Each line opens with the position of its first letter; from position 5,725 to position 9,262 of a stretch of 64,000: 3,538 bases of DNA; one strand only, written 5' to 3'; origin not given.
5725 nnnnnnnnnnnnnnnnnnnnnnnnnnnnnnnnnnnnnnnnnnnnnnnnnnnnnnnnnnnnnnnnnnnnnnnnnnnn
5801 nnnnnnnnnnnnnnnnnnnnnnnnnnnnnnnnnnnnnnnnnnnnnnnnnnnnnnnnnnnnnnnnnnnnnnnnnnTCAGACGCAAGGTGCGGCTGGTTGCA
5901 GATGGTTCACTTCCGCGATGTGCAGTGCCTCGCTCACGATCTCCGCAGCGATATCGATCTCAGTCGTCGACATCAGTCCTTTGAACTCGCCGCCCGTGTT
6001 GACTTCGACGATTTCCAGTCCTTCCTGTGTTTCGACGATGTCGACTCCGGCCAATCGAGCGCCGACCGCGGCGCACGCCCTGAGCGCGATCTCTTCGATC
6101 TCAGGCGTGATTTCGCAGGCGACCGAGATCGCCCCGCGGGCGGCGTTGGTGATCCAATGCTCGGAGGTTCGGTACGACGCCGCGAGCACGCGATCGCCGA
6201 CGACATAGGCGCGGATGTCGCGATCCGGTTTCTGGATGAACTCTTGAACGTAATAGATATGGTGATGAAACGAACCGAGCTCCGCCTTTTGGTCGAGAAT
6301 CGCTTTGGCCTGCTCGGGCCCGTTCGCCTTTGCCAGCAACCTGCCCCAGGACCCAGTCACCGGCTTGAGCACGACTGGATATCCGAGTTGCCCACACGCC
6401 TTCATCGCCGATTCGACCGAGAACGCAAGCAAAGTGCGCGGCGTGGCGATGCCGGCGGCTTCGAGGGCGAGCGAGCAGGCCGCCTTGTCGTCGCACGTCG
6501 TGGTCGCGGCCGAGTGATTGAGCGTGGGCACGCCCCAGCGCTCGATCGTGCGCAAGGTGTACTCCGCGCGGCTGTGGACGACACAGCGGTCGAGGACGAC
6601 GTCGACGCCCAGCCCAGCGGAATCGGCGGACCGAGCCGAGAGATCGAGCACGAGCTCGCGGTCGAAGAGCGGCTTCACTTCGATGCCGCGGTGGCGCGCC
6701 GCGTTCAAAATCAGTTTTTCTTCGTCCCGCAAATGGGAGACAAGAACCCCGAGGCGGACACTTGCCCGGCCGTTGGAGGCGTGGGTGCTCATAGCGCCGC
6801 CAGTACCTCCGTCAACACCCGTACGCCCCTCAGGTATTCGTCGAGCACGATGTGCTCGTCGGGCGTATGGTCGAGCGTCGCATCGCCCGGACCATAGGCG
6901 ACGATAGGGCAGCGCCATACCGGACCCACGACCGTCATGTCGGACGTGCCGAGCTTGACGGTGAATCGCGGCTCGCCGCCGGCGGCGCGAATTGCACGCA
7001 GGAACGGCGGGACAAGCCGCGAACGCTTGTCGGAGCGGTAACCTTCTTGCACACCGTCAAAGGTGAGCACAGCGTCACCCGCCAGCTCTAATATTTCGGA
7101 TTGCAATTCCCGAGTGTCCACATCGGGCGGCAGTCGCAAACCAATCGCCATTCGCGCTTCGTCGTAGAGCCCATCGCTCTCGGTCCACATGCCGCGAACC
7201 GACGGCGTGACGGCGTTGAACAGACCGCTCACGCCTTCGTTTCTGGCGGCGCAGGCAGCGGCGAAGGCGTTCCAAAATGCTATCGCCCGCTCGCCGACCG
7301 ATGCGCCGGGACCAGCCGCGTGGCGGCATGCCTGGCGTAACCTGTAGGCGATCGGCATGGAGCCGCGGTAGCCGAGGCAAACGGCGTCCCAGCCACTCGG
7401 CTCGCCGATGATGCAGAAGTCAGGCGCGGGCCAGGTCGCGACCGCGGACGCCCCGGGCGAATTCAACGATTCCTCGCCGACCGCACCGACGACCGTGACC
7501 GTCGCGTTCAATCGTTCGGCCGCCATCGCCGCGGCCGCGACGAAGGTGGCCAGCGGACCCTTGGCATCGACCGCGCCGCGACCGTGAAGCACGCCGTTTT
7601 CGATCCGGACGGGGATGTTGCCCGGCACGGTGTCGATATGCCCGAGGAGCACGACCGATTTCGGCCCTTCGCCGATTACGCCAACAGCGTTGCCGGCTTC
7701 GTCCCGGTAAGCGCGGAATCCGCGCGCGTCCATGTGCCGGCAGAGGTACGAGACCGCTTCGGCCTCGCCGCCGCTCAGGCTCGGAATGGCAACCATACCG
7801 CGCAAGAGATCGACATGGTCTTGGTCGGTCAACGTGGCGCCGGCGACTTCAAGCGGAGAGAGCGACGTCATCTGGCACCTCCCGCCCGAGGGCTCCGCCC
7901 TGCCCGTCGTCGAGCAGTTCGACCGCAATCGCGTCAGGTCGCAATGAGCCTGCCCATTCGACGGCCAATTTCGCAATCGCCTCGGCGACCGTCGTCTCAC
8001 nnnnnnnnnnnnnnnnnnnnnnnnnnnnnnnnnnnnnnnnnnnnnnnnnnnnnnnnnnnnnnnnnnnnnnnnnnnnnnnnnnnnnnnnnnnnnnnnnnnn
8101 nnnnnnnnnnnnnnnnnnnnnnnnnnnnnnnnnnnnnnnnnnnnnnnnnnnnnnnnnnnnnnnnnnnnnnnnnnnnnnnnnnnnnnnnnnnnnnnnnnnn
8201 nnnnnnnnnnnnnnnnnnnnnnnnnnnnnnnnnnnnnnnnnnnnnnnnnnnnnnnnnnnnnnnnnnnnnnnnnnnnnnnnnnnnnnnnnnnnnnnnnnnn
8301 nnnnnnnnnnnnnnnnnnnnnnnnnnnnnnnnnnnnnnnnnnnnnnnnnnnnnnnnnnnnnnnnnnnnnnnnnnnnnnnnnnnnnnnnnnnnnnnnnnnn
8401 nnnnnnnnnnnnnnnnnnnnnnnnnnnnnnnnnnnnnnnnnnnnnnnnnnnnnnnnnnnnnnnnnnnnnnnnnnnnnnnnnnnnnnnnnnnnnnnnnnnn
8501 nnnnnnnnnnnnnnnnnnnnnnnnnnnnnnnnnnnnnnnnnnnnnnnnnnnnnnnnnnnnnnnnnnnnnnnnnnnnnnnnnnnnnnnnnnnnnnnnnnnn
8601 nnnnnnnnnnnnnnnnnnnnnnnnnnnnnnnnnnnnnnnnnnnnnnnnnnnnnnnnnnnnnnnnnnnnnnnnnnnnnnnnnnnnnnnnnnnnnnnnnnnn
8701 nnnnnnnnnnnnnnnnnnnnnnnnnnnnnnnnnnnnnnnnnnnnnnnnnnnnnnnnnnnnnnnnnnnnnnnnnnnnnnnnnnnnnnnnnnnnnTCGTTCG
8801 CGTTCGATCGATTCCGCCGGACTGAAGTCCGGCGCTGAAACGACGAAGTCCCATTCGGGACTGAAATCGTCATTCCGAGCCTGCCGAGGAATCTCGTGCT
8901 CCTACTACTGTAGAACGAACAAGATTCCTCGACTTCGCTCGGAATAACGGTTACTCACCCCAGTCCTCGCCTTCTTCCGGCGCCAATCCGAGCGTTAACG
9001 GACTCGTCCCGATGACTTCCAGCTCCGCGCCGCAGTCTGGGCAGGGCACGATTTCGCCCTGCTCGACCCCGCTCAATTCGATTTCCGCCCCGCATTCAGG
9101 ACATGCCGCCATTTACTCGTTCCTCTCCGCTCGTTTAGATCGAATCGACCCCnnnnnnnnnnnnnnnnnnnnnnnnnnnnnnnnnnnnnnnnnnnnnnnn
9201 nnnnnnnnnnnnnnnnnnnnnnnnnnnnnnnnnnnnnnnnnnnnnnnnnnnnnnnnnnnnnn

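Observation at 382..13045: LysW-type lysine/arginine super-cluster split into two amino-acid-specific regulatory units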

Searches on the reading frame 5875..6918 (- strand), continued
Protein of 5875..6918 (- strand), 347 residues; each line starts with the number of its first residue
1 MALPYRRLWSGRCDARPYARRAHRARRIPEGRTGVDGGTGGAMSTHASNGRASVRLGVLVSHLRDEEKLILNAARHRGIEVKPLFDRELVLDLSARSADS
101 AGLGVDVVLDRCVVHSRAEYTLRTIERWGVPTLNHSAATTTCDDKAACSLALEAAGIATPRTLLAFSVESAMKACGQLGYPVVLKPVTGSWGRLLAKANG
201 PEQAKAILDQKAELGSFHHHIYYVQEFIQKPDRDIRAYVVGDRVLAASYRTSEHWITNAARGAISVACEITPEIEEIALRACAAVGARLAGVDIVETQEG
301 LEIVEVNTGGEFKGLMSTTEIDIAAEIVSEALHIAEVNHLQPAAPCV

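Call 80: search_protein_families(library=ncbifam, max_evalue=1e-15, proteins=[L116:6379-7464:+, L116:10868-11509:+, L116:11506-12300:+, L116:12297-13466:+, L116:13487-14734:+, L116:14752-15930:+, L116:16051-16674:+, L116:16767-18104:+, L116:18108-19160:+, L116:3637-5934:+])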
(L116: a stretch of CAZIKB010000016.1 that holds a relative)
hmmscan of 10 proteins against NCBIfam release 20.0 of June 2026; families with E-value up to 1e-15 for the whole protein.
L116:6379-7464:+ (361 aa): 7 families
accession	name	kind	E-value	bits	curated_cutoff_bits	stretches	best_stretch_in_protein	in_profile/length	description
NF049922.1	MethglyxlRedYdjG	equivalog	1.4e-66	224.7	550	1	44-357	1-320/326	NADH-dependent methylglyoxal reductase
NF007388.0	PRK09912.1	subfamily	6.1e-34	117.4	448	1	46-358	15-332/346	L-glyceraldehyde 3-phosphate reductase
NF007912.0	PRK10625.1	equivalog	1.9e-29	103.2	415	1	44-358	1-338/346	NADP(H)-dependent aldo-keto reductase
NF007695.0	PRK10376.1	subfamily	2e-29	102.6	280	1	50-251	11-214/290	oxidoreductase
TIGR01293.1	Kv_beta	subfamily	6.7e-28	97.7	365.4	1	47-354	4-315/319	voltage-dependent potassium channel subunit beta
NF008598.0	PRK11565.1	equivalog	2.7e-24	85.7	425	1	75-213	23-150/275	2,5-didehydrogluconate reductase DkgA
NF008377.0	PRK11172.1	equivalog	3.4e-19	69.1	327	0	80-211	15-139/267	2,5-didehydrogluconate reductase DkgB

L116:10868-11509:+ (213 aa): 0 families

L116:11506-12300:+ (264 aa): 5 families
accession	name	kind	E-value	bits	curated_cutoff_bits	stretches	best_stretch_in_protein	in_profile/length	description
NF010659.0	PRK14058.1-1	equivalog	5.6e-73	245.3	223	1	1-263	1-266/267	[LysW]-aminoadipate kinase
NF010661.0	PRK14058.1-3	equivalog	2.1e-51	174.7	251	1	2-262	3-269/283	acetylglutamate/acetylaminoadipate kinase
TIGR00761.1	argB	equivalog_domain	1.3e-37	129.5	151.3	1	1-242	1-231/231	acetylglutamate kinase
NF010662.0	PRK14058.1-4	equivalog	3.4e-35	121.5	194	1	1-263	1-261/264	[LysW]-aminoadipate/[LysW]-glutamate kinase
NF010660.0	PRK14058.1-2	equivalog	5.2e-24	85.4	241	1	1-243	1-240/249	[LysW]-aminoadipate/[LysW]-glutamate kinase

L116:12297-13466:+ (389 aa): 69 families (the best 25 are shown)
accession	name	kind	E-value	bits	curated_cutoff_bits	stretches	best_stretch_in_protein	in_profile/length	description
TIGR00707.1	argD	subfamily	4.1e-135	450.5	410.05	1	12-383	2-380/381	acetylornithine/succinylornithine family transaminase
NF042418.1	LysJ_Th_th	equivalog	6e-132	440.2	700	1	3-383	2-385/386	[LysW]-aminoadipate semialdehyde transaminase LysJ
NF002797.0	PRK02936.1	equivalog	8.8e-119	396.7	496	1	15-387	7-381/385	acetylornithine transaminase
NF002874.0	PRK03244.1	equivalog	3.2e-114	381.8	457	1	12-385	18-394/399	acetylornithine transaminase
NF002325.0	PRK01278.1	subfamily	3.7e-111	371.6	372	1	13-385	7-388/395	acetylornithine transaminase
NF004426.0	PRK05769.1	equivalog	9.9e-110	367.3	552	2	176-385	220-439/441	acetyl ornithine aminotransferase family protein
NF045491.1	LysJ_Sulfobales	equivalog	2.7e-107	359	700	1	14-386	5-380/386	[LysW]-aminoadipate semialdehyde/glutamate semialdehyde transaminase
NF008570.0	PRK11522.1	equivalog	1.9e-106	356.4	612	1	29-385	79-456/464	putrescine aminotransferase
NF003145.0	PRK04073.1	equivalog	4.6e-102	341.5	656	1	4-384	7-396/396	ornithine--oxo-acid transaminase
NF003087.0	PRK04013.1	equivalog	1.8e-101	339.9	528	1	13-385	1-360/364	acetylornithine/acetyl-lysine aminotransferase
NF005993.0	PRK08117.1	subfamily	2.3e-101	339.5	574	2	175-385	205-429/433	aspartate aminotransferase family protein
NF003273.0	PRK04260.1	equivalog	1.4e-96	323.3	616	1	15-383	7-375/376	acetylornithine transaminase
NF003468.0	PRK05093.1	subfamily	2.5e-96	322.8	522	1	13-384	17-400/405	acetylornithine/succinyldiaminopimelate transaminase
TIGR01885.1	Orn_aminotrans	equivalog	5.8e-96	321.7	378.4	1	3-383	3-401/402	ornithine--oxo-acid transaminase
TIGR03246.1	arg_catab_astC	subfamily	1e-92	311.2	609.95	1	15-382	13-392/397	acetylornithine/succinylornithine family transaminase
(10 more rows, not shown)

L116:13487-14734:+ (415 aa): 6 families
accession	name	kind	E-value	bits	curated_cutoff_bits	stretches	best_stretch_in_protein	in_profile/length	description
NF001770.0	PRK00509.1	equivalog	5.5e-160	532.8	334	1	2-403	3-396/401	argininosuccinate synthase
TIGR00032.1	argG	equivalog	1.1e-136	456.2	268.2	1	5-402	1-390/394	argininosuccinate synthase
NF010392.0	PRK13820.1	equivalog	1.3e-100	337.2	512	1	3-400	2-387/395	argininosuccinate synthase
NF003385.0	PRK04527.1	equivalog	3e-54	184.2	603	1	1-395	1-386/401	argininosuccinate synthase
NF003779.0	PRK05370.1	equivalog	2.3e-52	178.3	657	1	4-393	12-408/448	argininosuccinate synthase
NF038212.1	argG_rel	exception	8.2e-35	120.3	425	1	3-373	14-372/381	argininosuccinate synthase-related protein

L116:14752-15930:+ (392 aa): 7 families
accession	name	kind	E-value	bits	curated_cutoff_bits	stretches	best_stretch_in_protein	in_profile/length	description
TIGR00838.1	argH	equivalog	5.6e-92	309.1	279.5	1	11-389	10-387/455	argininosuccinate lyase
NF008964.0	PRK12308.1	equivalog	3.6e-70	237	657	1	2-389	1-389/624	argininosuccinate lyase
NF005000.0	PRK06389.1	equivalog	1.3e-64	218.9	388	1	2-391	1-382/434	argininosuccinate lyase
NF002563.0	PRK02186.1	subfamily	1.9e-41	142.3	625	1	23-390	428-799/890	argininosuccinate lyase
NF052535.1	CoM_syn_XcbC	exception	7.8e-30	104.1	575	1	28-389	33-391/495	2-phosphosulfolactate phosphatase XcbC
NF005218.0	PRK06705.1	equivalog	6.6e-27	94.4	883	1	32-389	39-398/502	argininosuccinate lyase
TIGR00928.1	purB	equivalog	2.9e-20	72.4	326.2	1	31-390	20-383/436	adenylosuccinate lyase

L116:16051-16674:+ (207 aa): 2 families
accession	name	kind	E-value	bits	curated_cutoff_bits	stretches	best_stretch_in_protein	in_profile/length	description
NF053878.1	FATransRegFadRBac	equivalog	4.5e-21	75.5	200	1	19-204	6-188/190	fatty acid metabolism transcriptional regulator FadR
NF053731.1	TransRegFasRMycb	equivalog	3.3e-16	59.7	330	1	14-108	9-103/199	HTH-type transcriptional activator FasR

L116:16767-18104:+ (445 aa): 4 families
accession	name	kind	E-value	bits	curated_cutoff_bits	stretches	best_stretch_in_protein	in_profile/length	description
TIGR01844.1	type_I_sec_TolC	subfamily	3.7e-45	154.7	225.15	1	33-444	3-399/414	TolC family outer membrane protein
TIGR01845.1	outer_NodT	subfamily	1.5e-33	116.3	210.05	1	35-443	59-458/460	efflux transporter outer membrane subunit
NF052390.1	efflux_OMP_AbuO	equivalog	5.9e-21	74.7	700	1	23-444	11-432/447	multidrug efflux outer membrane protein AbuO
NF007002.0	PRK09465.1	equivalog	4.5e-19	68.3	495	1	19-443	13-424/460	outer membrane channel protein TolC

L116:18108-19160:+ (350 aa): 7 families
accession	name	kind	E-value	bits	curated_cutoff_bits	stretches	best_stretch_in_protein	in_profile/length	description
TIGR01730.1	RND_mfp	subfamily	2.2e-70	237.2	94.9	1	43-348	1-321/322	efflux RND transporter periplasmic adaptor subunit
TIGR00999.1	8a0102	subfamily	5.3e-43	147.1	319.3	1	87-336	1-266/271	CzcB/NccB family metal efflux transporter periplasmic adaptor subunit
NF008589.1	PRK11556.1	equivalog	1.2e-23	83.7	391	1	39-348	55-387/392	MdtA/MuxA family multidrug efflux RND transporter periplasmic adaptor subunit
NF045680.1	DiMtlExpIhpB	equivalog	1.5e-20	73.4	450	0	156-332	131-306/326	divalent metal ion exporter adaptor subunit IhpB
NF007132.1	PRK09578.1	equivalog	1.1e-18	67.2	512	1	13-344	13-371/396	MexX/AxyX family multidrug efflux RND transporter periplasmic adaptor subunit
NF007303.0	PRK09783.1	subfamily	7.3e-18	64.2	390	1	73-343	133-394/414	copper/silver efflux system membrane fusion protein CusB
TIGR00998.1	8a0101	subfamily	7.9e-17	61.2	390.8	0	154-241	196-284/334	EmrA/EmrK family multidrug efflux transporter periplasmic adaptor subunit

L116:3637-5934:+ (765 aa): 0 families

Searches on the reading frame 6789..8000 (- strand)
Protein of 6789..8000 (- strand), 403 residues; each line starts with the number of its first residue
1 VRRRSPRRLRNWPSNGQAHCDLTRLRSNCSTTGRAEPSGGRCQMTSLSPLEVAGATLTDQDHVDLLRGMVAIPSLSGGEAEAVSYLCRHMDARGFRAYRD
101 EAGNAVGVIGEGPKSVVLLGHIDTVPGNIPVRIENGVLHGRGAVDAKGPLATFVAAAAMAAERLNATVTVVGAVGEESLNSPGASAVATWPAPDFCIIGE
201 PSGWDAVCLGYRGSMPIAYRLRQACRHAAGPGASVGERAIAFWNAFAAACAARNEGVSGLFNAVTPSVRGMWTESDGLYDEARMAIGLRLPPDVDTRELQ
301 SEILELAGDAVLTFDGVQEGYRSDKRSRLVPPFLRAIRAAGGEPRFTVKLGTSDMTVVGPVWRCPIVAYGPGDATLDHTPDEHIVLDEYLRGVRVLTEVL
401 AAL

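Call 4: search_protein_families(library=ncbifam, proteins=[window:6789-8000:-])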
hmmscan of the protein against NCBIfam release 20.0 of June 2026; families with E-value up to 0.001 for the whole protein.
window:6789-8000:- (403 aa): 29 families (the best 25 are shown)
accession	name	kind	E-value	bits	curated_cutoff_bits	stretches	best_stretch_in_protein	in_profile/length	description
NF003367.0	PRK04443.1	equivalog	2.2e-123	412.1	363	1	58-402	5-344/349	[LysW]-lysine hydrolase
TIGR01902.1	dapE-lys-deAc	subfamily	2.6e-86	290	163.1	1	65-403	2-337/340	N-acetyl-ornithine/N-acetyl-lysine deacetylase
NF001747.0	PRK00466.1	equivalog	7.2e-42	143.4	288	1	60-401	10-340/346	N-acetyl-lysine deacetylase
TIGR01900.1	dapE-gram_pos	equivalog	3.8e-27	95.1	304.2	1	60-400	3-350/351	succinyl-diaminopimelate desuccinylase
NF009555.0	PRK13004.1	equivalog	7.9e-27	94.1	321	1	58-232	13-201/399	YgeY family selenium metabolism-linked hydrolase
NF006399.0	PRK08651.1-2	equivalog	5.9e-24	84.8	381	2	60-240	4-203/405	succinyl-diaminopimelate desuccinylase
NF006402.0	PRK08651.1-5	equivalog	7.1e-20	71.3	369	1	81-235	23-186/369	succinyl-diaminopimelate desuccinylase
TIGR01910.1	DapE-ArgE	subfamily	1.2e-19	70.8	217.6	1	63-391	1-369/373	ArgE/DapE family deacylase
NF009557.0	PRK13009.1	equivalog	5e-18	65.4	284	1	60-400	3-371/377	succinyl-diaminopimelate desuccinylase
NF006404.0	PRK08652.1-2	equivalog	5.8e-18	64.9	348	1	63-397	4-322/332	acetylornithine deacetylase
TIGR01892.1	AcOrn-deacetyl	equivalog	2.8e-17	62.8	297.7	1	65-399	2-364/365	acetylornithine deacetylase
TIGR03526.1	selenium_YgeY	hypoth_equivalog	1.2e-16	60.6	321.5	1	59-232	12-199/395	YgeY family selenium metabolism-linked hydrolase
NF006400.0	PRK08651.1-3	equivalog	1.6e-15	56.9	374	2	115-232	85-215/410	succinyl-diaminopimelate desuccinylase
NF006365.0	PRK08588.1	subfamily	8.3e-14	51.7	289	1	56-400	3-377/383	succinyl-diaminopimelate desuccinylase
TIGR01246.1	dapE_proteo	equivalog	3.7e-13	49.2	361.8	1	63-400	2-367/370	succinyl-diaminopimelate desuccinylase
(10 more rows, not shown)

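Call 5: search_protein_families(library=pfam, proteins=[window:6789-8000:-])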
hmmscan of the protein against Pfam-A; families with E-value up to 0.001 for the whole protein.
window:6789-8000:- (403 aa): 1 family
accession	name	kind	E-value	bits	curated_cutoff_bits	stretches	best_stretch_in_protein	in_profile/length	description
PF01546.33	Peptidase_M20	-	3.8e-25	89.4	24.6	1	118-400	2-204/206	Peptidase family M20/M25/M40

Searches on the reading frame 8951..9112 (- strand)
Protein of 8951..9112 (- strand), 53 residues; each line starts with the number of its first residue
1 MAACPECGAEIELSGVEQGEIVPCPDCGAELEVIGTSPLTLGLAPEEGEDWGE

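Call 4: search_protein_families(library=ncbifam, proteins=[window:8951-9112:-])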
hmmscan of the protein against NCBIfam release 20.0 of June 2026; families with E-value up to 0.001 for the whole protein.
window:8951-9112:- (53 aa): 5 families
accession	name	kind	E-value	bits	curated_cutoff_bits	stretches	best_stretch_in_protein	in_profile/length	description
TIGR01206.1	lysW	equivalog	5.6e-22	77.4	53.2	1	2-53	3-54/54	lysine biosynthesis protein LysW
NF041070.1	carrier_LysW_Arch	domain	1.5e-15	56.9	75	1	3-53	4-57/57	alpha-aminoadipate/glutamate carrier protein LysW/ArgW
NF041913.1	HVO_2142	equivalog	5.5e-08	32.6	90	0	3-18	13-28/48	HVO_2142 family zinc finger protein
NF033497.1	rubre_like_arch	subfamily_domain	1.4e-05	24.6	32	0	22-37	17-32/34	rubrerythrin-like domain-containing protein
TIGR02605.1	CxxC_CxxC_SSSS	subfamily_domain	0.00085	19.4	31.3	0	3-36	7-42/52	FmdB family zinc ribbon protein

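Call 5: search_protein_families(library=pfam, proteins=[window:8951-9112:-])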
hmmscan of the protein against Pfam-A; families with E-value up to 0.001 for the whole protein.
window:8951-9112:- (53 aa): 11 families
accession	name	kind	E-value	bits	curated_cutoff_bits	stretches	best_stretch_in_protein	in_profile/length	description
PF21344.3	Zn_ribbon_LysW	-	3.6e-20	71.8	27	1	2-46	1-46/46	Alpha-aminoadipate carrier protein LysW-like, globular domain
PF23548.1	Zn_ribbon_FGT1_2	-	7.5e-06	25.9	27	0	23-35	22-34/35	FORGETTER1 second zinc ribbon domain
PF24463.1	DUF7577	-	1.4e-05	25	28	0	3-12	4-13/27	Domain of unknown function (DUF7577)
PF24460.1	DUF7575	-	1.6e-05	24.6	28.5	0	2-12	4-14/28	Domain of unknown function (DUF7575)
PF08274.17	Zn_Ribbon_YjdM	-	4.5e-05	23.8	30.8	1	2-30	3-28/30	PhnA Zinc-Ribbon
PF13248.11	Zn_ribbon_3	-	0.00021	21.1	27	0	1-11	2-11/26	zinc-ribbon domain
PF13240.11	Zn_Ribbon_1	-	0.00034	20.7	25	0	4-12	2-10/23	zinc-ribbon domain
PF18439.7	zf_UBZ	-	0.00059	19.9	25.6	0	3-14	4-15/32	Ubiquitin-Binding Zinc Finger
PF03119.21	DNA_ligase_ZBD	-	0.00064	20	25.8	0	4-12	2-10/27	NAD-dependent DNA ligase C4 zinc finger domain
PF08271.17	Zn_Ribbon_TF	-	0.00095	19.1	29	0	4-33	3-31/43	TFIIB zinc-binding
PF24441.1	DUF7560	-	0.001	19.2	27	0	23-33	7-17/44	Family of unknown function (DUF7560)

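Call 19: find_encoding_contigs(protein=window:8951-9112:-, flank=10000, max_places=4)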
Protein window:8951-9112:- (53 aa): 17 contigs read that carry it; 4 places shown.
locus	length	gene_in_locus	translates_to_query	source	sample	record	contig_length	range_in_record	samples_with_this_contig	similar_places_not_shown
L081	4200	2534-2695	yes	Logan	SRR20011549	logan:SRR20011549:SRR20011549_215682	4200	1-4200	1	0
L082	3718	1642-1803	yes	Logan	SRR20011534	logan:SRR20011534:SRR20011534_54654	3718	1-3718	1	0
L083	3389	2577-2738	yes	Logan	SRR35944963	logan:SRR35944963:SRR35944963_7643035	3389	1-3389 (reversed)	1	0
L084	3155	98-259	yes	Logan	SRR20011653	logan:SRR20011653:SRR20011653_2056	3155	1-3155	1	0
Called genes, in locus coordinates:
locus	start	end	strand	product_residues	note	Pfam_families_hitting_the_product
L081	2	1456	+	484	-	?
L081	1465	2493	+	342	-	PF02729:OTCace_N, PF00185:OTCace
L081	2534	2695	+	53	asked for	PF21344:Zn_ribbon_LysW, PF23548:Zn_ribbon_FGT1_2 (faint), PF24460:DUF7575 (faint), PF24463:DUF7577 (faint), PF28086:HVO_2142 (faint)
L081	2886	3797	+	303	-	PF22626:LysX_preATP_grasp (faint)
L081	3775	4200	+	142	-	?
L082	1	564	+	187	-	?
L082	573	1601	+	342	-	PF02729:OTCace_N, PF00185:OTCace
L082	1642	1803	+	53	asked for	PF21344:Zn_ribbon_LysW, PF23548:Zn_ribbon_FGT1_2 (faint), PF24460:DUF7575 (faint), PF24463:DUF7577 (faint), PF28086:HVO_2142 (faint)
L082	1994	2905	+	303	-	PF22626:LysX_preATP_grasp (faint)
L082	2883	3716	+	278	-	?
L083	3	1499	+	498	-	?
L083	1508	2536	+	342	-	PF02729:OTCace_N, PF00185:OTCace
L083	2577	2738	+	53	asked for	PF21344:Zn_ribbon_LysW, PF23548:Zn_ribbon_FGT1_2 (faint), PF24460:DUF7575 (faint), PF24463:DUF7577 (faint), PF28086:HVO_2142 (faint)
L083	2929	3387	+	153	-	?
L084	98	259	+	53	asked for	PF21344:Zn_ribbon_LysW, PF23548:Zn_ribbon_FGT1_2 (faint), PF24460:DUF7575 (faint), PF24463:DUF7577 (faint), PF28086:HVO_2142 (faint)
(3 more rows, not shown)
